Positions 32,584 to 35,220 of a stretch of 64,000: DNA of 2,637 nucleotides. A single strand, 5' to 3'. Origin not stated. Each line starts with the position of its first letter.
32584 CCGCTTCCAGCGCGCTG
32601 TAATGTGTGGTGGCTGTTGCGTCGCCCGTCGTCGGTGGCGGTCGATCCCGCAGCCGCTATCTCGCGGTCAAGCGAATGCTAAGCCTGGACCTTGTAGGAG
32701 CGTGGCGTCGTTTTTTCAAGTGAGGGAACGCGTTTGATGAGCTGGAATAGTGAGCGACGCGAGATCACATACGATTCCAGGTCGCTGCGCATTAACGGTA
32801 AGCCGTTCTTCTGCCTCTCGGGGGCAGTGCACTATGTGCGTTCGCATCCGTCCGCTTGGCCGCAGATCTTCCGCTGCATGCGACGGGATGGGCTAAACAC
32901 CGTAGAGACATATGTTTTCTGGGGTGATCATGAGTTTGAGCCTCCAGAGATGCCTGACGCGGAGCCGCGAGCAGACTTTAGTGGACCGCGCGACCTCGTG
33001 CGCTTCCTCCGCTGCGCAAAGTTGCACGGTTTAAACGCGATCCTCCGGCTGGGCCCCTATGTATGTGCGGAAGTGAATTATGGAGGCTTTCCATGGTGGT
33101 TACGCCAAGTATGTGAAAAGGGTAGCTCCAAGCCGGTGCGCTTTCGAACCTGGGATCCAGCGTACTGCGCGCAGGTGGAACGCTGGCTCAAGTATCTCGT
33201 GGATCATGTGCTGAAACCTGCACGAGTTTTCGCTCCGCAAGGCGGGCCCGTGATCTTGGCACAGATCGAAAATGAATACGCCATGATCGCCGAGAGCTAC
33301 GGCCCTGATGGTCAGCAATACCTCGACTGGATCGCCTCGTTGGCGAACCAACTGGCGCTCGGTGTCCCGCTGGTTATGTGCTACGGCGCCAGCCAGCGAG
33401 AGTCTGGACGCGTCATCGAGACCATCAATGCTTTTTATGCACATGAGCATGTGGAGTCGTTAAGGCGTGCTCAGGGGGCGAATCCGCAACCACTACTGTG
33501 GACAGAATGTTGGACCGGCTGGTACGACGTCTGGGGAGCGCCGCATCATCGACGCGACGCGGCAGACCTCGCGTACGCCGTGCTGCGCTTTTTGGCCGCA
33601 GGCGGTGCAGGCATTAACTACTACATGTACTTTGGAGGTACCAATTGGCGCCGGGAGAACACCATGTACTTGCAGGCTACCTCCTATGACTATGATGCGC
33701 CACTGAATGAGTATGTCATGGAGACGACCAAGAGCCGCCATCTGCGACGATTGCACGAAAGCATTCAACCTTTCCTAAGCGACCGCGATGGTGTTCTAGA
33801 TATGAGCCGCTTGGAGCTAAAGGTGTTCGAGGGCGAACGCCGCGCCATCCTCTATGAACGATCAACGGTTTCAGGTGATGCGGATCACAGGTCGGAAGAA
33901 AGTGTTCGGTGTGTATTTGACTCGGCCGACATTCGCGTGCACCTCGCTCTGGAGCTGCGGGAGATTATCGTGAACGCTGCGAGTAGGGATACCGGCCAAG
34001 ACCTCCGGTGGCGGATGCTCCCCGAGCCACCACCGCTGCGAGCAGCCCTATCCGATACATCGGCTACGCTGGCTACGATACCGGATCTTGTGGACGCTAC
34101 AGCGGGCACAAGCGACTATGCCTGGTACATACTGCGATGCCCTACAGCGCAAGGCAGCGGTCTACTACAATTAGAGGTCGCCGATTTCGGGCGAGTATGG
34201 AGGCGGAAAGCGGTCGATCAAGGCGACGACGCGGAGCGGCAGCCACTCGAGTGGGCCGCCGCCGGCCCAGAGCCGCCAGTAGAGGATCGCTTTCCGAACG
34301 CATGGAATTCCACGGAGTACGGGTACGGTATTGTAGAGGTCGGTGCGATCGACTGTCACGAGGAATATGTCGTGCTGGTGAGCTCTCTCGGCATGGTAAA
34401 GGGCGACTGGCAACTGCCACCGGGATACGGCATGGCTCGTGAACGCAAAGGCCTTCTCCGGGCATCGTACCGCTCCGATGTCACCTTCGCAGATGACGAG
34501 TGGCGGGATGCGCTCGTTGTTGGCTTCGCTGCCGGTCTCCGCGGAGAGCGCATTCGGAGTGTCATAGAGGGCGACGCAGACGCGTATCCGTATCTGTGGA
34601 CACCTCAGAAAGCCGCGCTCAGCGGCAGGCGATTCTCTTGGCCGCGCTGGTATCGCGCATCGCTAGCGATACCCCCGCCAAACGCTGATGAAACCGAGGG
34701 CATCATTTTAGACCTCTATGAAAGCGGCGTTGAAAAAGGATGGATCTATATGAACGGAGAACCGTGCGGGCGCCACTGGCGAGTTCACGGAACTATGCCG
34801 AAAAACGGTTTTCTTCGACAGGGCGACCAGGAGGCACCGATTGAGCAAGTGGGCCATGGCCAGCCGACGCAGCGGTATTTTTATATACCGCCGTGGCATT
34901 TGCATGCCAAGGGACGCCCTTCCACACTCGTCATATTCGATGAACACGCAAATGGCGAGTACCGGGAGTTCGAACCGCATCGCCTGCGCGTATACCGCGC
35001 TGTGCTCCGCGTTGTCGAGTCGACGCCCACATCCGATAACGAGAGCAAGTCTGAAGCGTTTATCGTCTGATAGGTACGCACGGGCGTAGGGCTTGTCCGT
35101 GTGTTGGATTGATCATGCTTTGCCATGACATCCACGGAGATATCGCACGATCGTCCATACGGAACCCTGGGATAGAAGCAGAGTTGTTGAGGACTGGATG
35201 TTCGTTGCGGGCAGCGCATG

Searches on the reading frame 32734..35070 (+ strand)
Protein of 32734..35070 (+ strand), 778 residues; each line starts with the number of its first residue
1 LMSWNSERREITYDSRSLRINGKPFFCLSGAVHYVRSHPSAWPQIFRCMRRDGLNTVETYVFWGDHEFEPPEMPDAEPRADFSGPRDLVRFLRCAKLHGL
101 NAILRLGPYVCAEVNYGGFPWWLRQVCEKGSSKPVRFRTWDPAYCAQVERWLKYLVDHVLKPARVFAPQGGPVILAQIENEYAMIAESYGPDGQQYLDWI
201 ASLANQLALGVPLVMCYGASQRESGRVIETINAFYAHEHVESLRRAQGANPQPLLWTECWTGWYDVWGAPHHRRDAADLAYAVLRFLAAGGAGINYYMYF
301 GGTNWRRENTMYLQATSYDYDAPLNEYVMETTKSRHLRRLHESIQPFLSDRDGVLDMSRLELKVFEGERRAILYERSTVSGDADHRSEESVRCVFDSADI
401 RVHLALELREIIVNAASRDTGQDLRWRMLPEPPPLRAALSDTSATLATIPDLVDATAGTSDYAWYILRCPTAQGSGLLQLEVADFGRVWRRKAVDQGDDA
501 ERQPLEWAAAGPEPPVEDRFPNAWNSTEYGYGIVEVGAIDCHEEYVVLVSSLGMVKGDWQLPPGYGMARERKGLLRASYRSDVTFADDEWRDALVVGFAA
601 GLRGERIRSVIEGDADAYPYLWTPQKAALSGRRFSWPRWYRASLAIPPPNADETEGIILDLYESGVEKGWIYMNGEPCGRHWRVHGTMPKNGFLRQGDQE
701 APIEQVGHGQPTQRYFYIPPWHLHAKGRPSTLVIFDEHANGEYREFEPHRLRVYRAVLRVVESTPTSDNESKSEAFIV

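Call 52: search_protein_families(library=pfam, proteins=[window:32734-35070:+], max_evalue=0.0001)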
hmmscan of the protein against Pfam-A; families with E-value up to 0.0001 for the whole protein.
window:32734-35070:+ (778 aa): 2 families
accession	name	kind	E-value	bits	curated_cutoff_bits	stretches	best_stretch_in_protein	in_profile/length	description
PF01301.25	Glyco_hydro_35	-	1.3e-87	294.8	27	1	18-343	2-318/319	Glycosyl hydrolases family 35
PF21467.3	BetaGal_gal-bd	-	5.9e-07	30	27.3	1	637-725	1-59/62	Beta-galactosidase, galactose-binding domain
